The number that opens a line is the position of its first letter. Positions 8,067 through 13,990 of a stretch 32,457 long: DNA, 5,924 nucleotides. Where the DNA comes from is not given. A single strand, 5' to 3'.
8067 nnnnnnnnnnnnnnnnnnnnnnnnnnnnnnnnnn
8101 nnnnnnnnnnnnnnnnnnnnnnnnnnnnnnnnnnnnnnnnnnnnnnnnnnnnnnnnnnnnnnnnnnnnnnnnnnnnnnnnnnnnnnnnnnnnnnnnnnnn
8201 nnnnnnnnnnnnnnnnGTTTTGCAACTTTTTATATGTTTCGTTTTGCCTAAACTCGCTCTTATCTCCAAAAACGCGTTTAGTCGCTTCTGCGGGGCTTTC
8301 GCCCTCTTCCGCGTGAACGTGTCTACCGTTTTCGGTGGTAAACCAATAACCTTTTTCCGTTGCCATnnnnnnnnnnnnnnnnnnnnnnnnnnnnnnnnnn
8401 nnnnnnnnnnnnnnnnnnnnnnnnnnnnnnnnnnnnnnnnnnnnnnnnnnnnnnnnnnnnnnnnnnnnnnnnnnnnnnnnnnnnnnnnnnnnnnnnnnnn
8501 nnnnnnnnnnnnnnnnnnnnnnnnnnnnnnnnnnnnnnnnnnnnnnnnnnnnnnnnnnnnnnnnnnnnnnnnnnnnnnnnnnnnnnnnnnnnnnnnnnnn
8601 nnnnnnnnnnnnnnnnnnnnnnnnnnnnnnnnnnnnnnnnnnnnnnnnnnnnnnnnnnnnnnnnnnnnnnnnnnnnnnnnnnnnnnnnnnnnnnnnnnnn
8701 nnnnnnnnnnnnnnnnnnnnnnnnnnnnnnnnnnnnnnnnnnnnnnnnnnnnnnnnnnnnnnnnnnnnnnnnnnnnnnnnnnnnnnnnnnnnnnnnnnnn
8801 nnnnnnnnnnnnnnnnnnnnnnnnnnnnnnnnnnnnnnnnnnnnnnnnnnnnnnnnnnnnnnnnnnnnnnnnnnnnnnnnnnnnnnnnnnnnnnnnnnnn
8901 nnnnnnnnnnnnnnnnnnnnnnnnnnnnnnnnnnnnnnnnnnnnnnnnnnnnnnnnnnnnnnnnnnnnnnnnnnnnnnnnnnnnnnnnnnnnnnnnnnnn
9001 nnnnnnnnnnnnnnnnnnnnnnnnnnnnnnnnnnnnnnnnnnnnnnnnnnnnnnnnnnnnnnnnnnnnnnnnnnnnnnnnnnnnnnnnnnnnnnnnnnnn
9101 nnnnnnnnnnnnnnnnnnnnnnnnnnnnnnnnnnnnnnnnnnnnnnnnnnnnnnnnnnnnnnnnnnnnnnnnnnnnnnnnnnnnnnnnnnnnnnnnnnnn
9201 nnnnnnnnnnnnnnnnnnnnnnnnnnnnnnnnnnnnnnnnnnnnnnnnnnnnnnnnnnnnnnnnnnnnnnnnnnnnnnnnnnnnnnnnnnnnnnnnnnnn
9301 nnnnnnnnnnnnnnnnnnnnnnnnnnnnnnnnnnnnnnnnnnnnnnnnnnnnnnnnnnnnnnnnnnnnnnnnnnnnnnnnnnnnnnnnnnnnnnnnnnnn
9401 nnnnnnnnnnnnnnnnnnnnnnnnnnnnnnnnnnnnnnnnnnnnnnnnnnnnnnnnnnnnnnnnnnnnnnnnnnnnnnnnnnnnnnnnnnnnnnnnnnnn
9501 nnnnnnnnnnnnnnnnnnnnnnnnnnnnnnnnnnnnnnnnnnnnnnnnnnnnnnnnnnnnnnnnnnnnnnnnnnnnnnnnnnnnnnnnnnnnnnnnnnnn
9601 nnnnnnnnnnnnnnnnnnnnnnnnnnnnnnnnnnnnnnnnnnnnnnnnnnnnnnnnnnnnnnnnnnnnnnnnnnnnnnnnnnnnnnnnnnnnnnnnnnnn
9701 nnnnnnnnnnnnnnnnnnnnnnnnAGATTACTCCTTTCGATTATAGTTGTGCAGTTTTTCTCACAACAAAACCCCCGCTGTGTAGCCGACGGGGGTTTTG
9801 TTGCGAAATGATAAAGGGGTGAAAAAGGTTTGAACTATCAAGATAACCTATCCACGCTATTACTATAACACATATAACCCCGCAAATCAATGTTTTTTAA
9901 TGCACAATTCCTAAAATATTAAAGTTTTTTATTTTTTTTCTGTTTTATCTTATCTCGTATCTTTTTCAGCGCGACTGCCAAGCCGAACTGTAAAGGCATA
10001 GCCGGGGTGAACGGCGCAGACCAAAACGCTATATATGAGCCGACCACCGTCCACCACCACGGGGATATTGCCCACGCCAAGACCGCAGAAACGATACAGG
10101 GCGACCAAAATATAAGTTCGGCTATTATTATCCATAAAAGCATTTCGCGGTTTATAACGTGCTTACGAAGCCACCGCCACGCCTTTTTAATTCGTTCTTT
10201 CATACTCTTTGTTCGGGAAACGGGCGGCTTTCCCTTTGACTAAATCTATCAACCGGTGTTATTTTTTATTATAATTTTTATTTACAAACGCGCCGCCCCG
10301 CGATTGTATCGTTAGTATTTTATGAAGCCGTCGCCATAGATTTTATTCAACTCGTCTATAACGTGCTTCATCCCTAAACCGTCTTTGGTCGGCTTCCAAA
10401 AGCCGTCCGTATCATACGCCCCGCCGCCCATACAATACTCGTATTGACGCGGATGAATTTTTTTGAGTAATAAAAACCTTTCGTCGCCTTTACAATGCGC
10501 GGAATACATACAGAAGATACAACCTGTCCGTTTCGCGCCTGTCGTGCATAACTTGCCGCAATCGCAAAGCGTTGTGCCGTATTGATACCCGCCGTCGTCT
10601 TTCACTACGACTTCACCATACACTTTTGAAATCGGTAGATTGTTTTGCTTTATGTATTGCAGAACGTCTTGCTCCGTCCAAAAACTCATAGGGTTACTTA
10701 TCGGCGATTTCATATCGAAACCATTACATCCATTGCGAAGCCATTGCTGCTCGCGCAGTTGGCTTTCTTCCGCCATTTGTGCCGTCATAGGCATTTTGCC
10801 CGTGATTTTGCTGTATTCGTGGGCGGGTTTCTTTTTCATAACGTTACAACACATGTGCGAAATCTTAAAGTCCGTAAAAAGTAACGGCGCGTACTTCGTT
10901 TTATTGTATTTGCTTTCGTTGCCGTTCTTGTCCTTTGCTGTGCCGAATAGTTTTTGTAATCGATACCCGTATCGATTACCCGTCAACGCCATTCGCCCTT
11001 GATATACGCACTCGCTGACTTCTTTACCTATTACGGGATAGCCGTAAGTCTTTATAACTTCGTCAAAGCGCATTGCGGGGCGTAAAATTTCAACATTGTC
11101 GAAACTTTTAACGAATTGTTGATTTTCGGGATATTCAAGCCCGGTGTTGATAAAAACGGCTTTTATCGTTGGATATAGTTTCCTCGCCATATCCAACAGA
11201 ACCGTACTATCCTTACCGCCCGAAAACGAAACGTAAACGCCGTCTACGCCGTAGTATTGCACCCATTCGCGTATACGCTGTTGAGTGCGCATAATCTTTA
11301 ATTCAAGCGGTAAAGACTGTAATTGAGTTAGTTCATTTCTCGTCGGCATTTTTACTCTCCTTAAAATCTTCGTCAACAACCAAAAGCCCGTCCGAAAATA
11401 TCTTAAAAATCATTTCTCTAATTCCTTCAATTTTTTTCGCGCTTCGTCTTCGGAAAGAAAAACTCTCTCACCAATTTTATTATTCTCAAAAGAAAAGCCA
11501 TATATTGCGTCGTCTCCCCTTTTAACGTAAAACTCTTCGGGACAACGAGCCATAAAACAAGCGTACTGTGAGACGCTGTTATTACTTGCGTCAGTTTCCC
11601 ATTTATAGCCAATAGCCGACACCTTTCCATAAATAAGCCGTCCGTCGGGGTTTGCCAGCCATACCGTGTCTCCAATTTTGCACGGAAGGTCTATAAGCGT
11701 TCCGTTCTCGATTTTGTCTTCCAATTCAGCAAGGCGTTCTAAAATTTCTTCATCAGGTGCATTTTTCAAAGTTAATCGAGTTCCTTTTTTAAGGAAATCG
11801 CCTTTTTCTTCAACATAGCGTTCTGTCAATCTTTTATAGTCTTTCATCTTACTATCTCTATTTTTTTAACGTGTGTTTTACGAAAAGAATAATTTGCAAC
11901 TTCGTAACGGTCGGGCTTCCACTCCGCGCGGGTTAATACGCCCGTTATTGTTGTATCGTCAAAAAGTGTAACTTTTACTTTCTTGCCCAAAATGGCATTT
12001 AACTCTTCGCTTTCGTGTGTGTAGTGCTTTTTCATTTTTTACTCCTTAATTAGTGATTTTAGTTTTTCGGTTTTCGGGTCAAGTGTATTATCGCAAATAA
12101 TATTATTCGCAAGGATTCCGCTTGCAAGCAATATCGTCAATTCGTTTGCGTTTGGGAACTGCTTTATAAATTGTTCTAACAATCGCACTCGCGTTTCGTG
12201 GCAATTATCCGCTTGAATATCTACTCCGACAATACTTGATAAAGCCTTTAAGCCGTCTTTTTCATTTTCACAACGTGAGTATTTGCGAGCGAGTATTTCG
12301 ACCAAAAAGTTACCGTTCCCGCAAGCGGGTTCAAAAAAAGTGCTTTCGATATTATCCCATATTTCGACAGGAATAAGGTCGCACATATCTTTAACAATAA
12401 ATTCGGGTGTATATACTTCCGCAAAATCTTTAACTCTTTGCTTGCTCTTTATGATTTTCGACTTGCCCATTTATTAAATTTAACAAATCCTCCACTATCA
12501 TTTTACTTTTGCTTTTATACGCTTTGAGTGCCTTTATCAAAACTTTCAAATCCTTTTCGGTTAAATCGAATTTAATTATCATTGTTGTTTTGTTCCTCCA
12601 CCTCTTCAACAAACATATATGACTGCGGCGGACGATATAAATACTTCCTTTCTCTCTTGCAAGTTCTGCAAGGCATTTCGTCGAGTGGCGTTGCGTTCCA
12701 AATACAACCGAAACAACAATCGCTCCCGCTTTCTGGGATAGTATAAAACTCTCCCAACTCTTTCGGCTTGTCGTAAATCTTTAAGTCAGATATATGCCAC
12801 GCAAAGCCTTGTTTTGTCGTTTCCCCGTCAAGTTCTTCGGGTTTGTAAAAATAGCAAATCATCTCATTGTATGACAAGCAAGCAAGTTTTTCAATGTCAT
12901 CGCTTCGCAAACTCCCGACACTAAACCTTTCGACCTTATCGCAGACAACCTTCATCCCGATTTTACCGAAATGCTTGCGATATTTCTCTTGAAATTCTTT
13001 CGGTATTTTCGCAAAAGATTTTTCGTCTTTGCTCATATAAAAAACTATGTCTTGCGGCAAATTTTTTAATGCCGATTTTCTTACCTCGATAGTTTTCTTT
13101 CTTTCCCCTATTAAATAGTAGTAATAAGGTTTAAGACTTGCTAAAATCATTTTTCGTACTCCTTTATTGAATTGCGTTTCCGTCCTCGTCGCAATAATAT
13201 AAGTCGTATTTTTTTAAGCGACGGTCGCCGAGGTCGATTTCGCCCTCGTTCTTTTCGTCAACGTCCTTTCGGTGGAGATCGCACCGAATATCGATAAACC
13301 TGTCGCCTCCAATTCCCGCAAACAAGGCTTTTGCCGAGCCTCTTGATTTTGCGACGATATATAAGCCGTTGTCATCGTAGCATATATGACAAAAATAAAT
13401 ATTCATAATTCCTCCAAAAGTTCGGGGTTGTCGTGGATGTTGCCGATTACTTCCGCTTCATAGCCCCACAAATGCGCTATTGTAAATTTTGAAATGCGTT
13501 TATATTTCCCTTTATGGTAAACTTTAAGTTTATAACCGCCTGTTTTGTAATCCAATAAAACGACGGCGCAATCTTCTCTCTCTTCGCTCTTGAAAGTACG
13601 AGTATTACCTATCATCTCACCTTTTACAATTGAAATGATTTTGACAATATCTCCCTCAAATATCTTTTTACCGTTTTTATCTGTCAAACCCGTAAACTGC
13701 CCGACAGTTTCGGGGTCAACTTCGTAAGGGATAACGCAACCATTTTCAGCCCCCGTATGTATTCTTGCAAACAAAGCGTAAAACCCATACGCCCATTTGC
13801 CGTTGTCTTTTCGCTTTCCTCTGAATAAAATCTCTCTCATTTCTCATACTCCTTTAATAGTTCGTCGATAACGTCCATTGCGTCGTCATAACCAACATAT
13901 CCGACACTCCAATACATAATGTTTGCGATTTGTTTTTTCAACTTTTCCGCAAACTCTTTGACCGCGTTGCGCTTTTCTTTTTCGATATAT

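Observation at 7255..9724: Three-gene operon: 452-aa multi-module protein, zeta-toxin-like kinase and a coupled 73-aa acidic protein (split polyvalent-protein-like module or kinase/inhibitor pair)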

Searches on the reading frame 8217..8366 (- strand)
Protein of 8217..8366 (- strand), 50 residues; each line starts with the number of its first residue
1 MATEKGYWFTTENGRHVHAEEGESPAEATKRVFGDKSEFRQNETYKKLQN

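Call 70: search_protein_representatives(protein=window:8217-8366:-)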
Query: 50 residues. Proteins with E-value up to 0.001 (for the whole library): 45; up to 1e-10: 1; up to 1e-30: 0. The best 45 are listed.
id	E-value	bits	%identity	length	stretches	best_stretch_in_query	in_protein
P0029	2.7e-12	61.5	64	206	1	4-50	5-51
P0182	2.4e-10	55.5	56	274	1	3-50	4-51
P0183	1.5e-07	46.8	37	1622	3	3-40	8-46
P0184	4.5e-07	45.4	68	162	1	3-33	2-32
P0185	7.1e-07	44.7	70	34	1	1-30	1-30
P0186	9.1e-07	44.4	48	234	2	4-46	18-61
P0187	1.4e-06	43.8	52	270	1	3-48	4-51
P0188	1.8e-06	43.5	65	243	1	1-34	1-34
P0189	2.0e-06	43.3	53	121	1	4-48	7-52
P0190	2.0e-06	43.3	52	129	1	3-48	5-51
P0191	2.3e-06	43.1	52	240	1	4-43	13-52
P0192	2.7e-06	42.9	47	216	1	4-41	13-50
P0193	4.3e-06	42.3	60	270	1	3-37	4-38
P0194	4.4e-06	42.3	54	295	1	3-48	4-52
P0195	4.5e-06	42.2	61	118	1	4-39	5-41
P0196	5.4e-06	42.0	48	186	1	2-43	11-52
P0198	8.6e-06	41.4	62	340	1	3-36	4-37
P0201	1.2e-05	41.0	37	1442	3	4-39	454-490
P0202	1.6e-05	40.6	46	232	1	2-42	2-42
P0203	1.6e-05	40.5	49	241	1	2-42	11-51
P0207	2.7e-05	39.8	58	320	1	1-43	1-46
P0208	2.9e-05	39.8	46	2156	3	4-40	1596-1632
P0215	7.8e-05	38.4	64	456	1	3-35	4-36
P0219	1.3e-04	37.7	55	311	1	4-34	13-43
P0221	2.6e-04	36.8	44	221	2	7-48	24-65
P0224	4.5e-04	36.0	49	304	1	4-42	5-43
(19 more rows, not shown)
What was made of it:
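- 45 cluster representatives carry the leader at E<=1e-3 (call 70).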

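Call 73: search_protein_families(library=pfam, alignment_id=A4, max_evalue=0.001)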
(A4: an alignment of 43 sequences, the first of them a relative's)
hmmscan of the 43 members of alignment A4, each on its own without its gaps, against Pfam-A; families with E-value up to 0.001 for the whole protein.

A. member 1, P0182 (274 aa): 0 families

B. families by the number of members that match (of 43 scanned): 15 families
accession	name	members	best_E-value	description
PF17212.9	Tube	1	8.7e-95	Tail tubular protein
PF23474.1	Acb1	1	3.9e-33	Anti-CBASS protein Acb1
PF18819.6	MuF_C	1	5.4e-25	Phage MuF-C-terminal domain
PF06414.18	Zeta_toxin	1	5.8e-20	Zeta toxin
PF18760.7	ART-PolyVal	1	9.7e-18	ADP-Ribosyltransferase in polyvalent proteins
PF18824.6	LPD11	1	3.7e-16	Large polyvalent protein-associated domain 11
PF04233.19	Phage_Mu_F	1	6.8e-14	Phage Mu protein F like protein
PF18809.6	PBECR1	1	1.2e-13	phage-Barnase-EndoU-ColicinE5/D-RelE like nuclease1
PF13671.12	AAA_33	1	6.4e-11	AAA domain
PF18798.6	LPD3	1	8.6e-09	Large polyvalent protein-associated domain 3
PF15644.12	Gln_amidase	1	1.7e-08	Papain fold toxin 1, glutamine deamidase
PF18812.6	PBECR3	1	2.1e-08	phage-Barnase-EndoU-ColicinE5/D-RelE like nuclease3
PF08125.19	Mannitol_dh_C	1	7.7e-08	Mannitol dehydrogenase C-terminal domain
PF18229.6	GcnA_N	1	2.8e-06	N-acetyl-beta-D-glucosaminidase N-terminal domain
PF05130.17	FlgN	1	0.00011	FlgN protein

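Call 74: search_protein_families(library=pfam, proteins=[P0183, P0201, P0208, P0192, P0196, P0202, P0186, P0182, P0203, P0221], max_evalue=0.001)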
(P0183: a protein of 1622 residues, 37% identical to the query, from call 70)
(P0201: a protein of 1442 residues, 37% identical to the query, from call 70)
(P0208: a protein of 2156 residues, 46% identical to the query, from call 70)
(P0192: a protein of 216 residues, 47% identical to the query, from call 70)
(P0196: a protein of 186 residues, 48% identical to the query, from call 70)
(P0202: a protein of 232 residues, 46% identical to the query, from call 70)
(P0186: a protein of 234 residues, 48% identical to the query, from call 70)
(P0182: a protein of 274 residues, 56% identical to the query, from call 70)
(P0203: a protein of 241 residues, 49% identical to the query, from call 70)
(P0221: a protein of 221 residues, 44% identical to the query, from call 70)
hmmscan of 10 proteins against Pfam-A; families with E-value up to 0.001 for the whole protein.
P0183 (1622 aa): 0 families

P0201 (1442 aa): 3 families
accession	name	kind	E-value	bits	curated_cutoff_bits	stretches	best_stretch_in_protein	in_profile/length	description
PF17212.9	Tube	-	8.7e-95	315.8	22.3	7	1276-1406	37-167/169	Tail tubular protein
PF08125.19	Mannitol_dh_C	-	7.7e-08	32.5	30.7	0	354-407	128-181/190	Mannitol dehydrogenase C-terminal domain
PF18229.6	GcnA_N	-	2.8e-06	27.8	27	0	544-582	17-55/79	N-acetyl-beta-D-glucosaminidase N-terminal domain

P0208 (2156 aa): 5 families
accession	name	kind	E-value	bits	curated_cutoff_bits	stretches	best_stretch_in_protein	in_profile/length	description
PF23474.1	Acb1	-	3.9e-33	114.6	27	2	1234-1311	69-143/144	Anti-CBASS protein Acb1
PF06414.18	Zeta_toxin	-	5.8e-20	72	22.3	1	370-528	10-177/199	Zeta toxin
PF18760.7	ART-PolyVal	-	9.7e-18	65.7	31.2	1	1095-1216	4-136/140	ADP-Ribosyltransferase in polyvalent proteins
PF04233.19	Phage_Mu_F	-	6.8e-14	53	29.6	1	1826-1948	2-110/112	Phage Mu protein F like protein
PF13671.12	AAA_33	-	6.4e-11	43.2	27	1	381-500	3-121/143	AAA domain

P0192 (216 aa): 1 family
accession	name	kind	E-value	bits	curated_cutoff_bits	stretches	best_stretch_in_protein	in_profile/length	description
PF18812.6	PBECR3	-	2.1e-08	34.5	30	1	88-214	3-111/115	phage-Barnase-EndoU-ColicinE5/D-RelE like nuclease3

P0196 (186 aa): 1 family
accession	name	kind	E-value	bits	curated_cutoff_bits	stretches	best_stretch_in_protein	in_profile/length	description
PF18798.6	LPD3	-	8.6e-09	36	27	1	71-173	2-110/114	Large polyvalent protein-associated domain 3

P0202 (232 aa): 1 family
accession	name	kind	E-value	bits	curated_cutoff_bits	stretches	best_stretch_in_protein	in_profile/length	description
PF15644.12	Gln_amidase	-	1.7e-08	35.9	24.1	1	129-222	2-97/114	Papain fold toxin 1, glutamine deamidase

P0186 (234 aa): 1 family
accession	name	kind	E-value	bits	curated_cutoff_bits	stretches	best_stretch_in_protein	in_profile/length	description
PF18809.6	PBECR1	-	1.2e-13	51.9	27.6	1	139-231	1-99/104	phage-Barnase-EndoU-ColicinE5/D-RelE like nuclease1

P0182 (274 aa): 0 families

P0203 (241 aa): 1 family
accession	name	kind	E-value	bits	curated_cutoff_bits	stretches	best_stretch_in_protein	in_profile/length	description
PF18819.6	MuF_C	-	5.4e-25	87.9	27.6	1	112-216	4-103/103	Phage MuF-C-terminal domain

P0221 (221 aa): 0 families
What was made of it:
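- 8217..8366 (-): Kinase N-terminal leader (res 1-50): a beta-hairpin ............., a helix, and EFRQN. Calls 73 and 74: the attached cargos are PBECR1/3, LPD3, Gln_amidase, MuF_C, and a Zeta+ART+Acb1+MuF polyvalent protein.
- Closest known: Polyvalent proteins and MuF polymorphic toxins of phages. Same: The leader is shared with PBECR, LPD3, MuF_C and deamidase-toxin proteins and with a Zeta+ART+Acb1+MuF polyvalent protein (calls 73, 74).
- The same leader heads unrelated effector domains typical of virion-delivered polyvalent proteins and recurs inside one of them (calls 70, 73, 74). The domain co-occurs with ART, Acb1 and toxin-type domains (call 74).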

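Call 79: search_protein_families(library=pfam, proteins=[P0182, P0221, P0191, P0207, P0219, P0224, P0198, P0215, P0187], max_evalue=0.5)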
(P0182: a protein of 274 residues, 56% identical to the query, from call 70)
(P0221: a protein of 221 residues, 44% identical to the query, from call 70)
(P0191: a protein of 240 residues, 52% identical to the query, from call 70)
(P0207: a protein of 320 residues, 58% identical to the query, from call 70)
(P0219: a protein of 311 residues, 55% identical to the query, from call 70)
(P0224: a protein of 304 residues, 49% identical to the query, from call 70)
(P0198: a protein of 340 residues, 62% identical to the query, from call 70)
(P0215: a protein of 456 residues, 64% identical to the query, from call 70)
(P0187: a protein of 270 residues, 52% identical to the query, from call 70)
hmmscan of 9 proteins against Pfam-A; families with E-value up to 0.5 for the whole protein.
P0182 (274 aa): 1 family
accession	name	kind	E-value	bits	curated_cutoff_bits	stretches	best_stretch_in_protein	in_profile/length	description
PF07764.18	Omega_Repress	-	0.052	14.3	33.3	1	223-260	20-56/59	Omega Transcriptional Repressor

P0221 (221 aa): 1 family
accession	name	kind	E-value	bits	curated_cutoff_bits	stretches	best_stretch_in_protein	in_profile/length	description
PF22292.1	DUF6965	-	0.095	13.1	25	1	44-69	39-64/66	Domain of unknown function (DUF6965)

P0191 (240 aa): 3 families
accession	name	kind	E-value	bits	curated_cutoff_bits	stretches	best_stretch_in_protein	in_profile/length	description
PF09731.14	Mitofilin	-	0.01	15.2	27.4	0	131-209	111-189/614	Mitochondrial inner membrane protein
PF13683.12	rve_3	-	0.074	13.3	26.5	0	167-196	27-56/67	Integrase core domain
PF00517.22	GP41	-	0.28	11.5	29.6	0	118-188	86-150/197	Retroviral envelope protein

P0207 (320 aa): 1 family
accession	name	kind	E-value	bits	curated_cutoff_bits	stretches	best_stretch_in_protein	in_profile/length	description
PF07882.17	Fucose_iso_N2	-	0.026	14.6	22.3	1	240-291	2-52/180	L-fucose isomerase, second N-terminal domain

P0219 (311 aa): 0 families

P0224 (304 aa): 0 families

P0198 (340 aa): 1 family
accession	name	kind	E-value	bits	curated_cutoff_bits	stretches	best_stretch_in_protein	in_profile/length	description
PF24911.1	YfjL_C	-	0.011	16.8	28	1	170-212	54-100/117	YfjL-like C-terminal domain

P0215 (456 aa): 2 families
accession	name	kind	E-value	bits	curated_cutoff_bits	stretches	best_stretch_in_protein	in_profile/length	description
PF19553.4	DUF6076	-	0.06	13.5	23.5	1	129-176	98-145/168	Family of unknown function (DUF6076)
PF05064.18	Nsp1_C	-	0.21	11.9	24.1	0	92-168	12-84/114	Nsp1-like C-terminal region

P0187 (270 aa): 3 families
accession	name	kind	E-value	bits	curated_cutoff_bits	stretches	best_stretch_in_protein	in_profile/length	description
PF05130.17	FlgN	-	0.00011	23.1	30.5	1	105-225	4-129/147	FlgN protein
PF08349.16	DUF1722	-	0.013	16.2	22.5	1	111-183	8-80/117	Protein of unknown function (DUF1722)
PF02294.24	7kD_DNA_binding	-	0.02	15.4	25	1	101-135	6-41/58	7kD DNA-binding domain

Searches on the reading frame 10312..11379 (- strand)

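Call 3: search_protein_families(library=pfam, proteins=[window:10312-11379:-], max_evalue=0.1)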
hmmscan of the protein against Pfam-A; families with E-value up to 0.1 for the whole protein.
window:10312-11379:- (355 aa): 5 families
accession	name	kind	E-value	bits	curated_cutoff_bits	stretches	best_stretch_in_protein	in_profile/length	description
PF01507.26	PAPS_reduct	-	1.8e-19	70.8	22.5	2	49-94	3-48/175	Phosphoadenosine phosphosulfate reductase domain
PF01171.26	ATP_bind_3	-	0.0072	16.5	27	1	48-82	2-40/182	PP-loop family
PF15616.11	TerY_C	-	0.029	14.9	28.4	1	264-296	81-114/129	TerY-C metal binding domain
PF02540.23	NAD_synthase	-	0.031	13.8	21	1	31-69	4-42/242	NAD synthase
PF06508.19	QueC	-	0.055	13.4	22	0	50-80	4-34/210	Queuosine biosynthesis protein QueC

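Call 4: search_protein_families(library=phrogs, proteins=[window:10312-11379:-], max_evalue=0.01)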
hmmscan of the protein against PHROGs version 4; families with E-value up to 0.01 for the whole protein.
window:10312-11379:- (355 aa): 4 families
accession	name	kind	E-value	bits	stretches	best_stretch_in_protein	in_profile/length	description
phrog_424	-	moron, auxiliary metabolic gene and host takeover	2.2e-42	146.6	1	16-345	135-388/460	phosphoadenosine phosphosulfate reductase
phrog_2302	-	moron, auxiliary metabolic gene and host takeover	1e-13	52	1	31-96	13-84/381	phosphoadenosine phosphosulfate reductase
phrog_15238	-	unknown function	2.7e-08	35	1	50-108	16-76/215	-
phrog_11189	-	other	0.0018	18.8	1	28-91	10-71/256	NAD synthetase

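Call 23: search_protein_families(library=padloc, proteins=[window:10312-11379:-], max_evalue=0.01)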
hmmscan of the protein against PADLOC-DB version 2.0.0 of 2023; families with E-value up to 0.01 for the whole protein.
window:10312-11379:- (355 aa): 4 families
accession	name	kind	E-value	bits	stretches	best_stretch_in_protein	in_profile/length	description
PDLC02510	BrxP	-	8.4e-14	48.7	2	32-91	117-180/779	BrxP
PDLC02782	SspD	-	3.9e-07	28.1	1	50-112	4-73/277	SspD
PDLC00911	QueC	-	0.00011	20.4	0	48-81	8-41/190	QueC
PDLC03245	MTase_II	-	0.0016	15.1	0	156-202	126-172/577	Type II methyltransferase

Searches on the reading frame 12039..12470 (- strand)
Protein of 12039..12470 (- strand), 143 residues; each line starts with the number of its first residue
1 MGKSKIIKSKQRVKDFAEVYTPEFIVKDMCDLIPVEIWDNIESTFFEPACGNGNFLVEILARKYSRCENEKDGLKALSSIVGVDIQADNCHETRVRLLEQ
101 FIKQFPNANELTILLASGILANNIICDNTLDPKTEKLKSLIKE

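Call 18: search_protein_families(library=pfam, proteins=[window:12039-12470:-], max_evalue=0.01)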
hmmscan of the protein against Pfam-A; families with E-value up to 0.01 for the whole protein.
window:12039-12470:- (143 aa): 2 families
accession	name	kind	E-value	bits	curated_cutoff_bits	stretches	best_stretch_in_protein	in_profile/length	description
PF02384.22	N6_Mtase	-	0.0006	19.7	20.4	1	11-88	20-88/311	N-6 DNA Methylase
PF20473.4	MmeI_Mtase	-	0.0047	16.6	27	1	43-58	21-36/259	MmeI, DNA-methyltransferase domain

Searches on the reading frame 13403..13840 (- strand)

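Call 18: search_protein_families(library=pfam, proteins=[window:13403-13840:-], max_evalue=0.01)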
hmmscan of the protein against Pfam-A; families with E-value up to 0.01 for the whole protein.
window:13403-13840:- (145 aa): 1 family
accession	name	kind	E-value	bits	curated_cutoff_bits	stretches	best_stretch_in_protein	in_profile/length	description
PF09643.15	YopX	-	1e-16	61.5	22.4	1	34-143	38-128/128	YopX protein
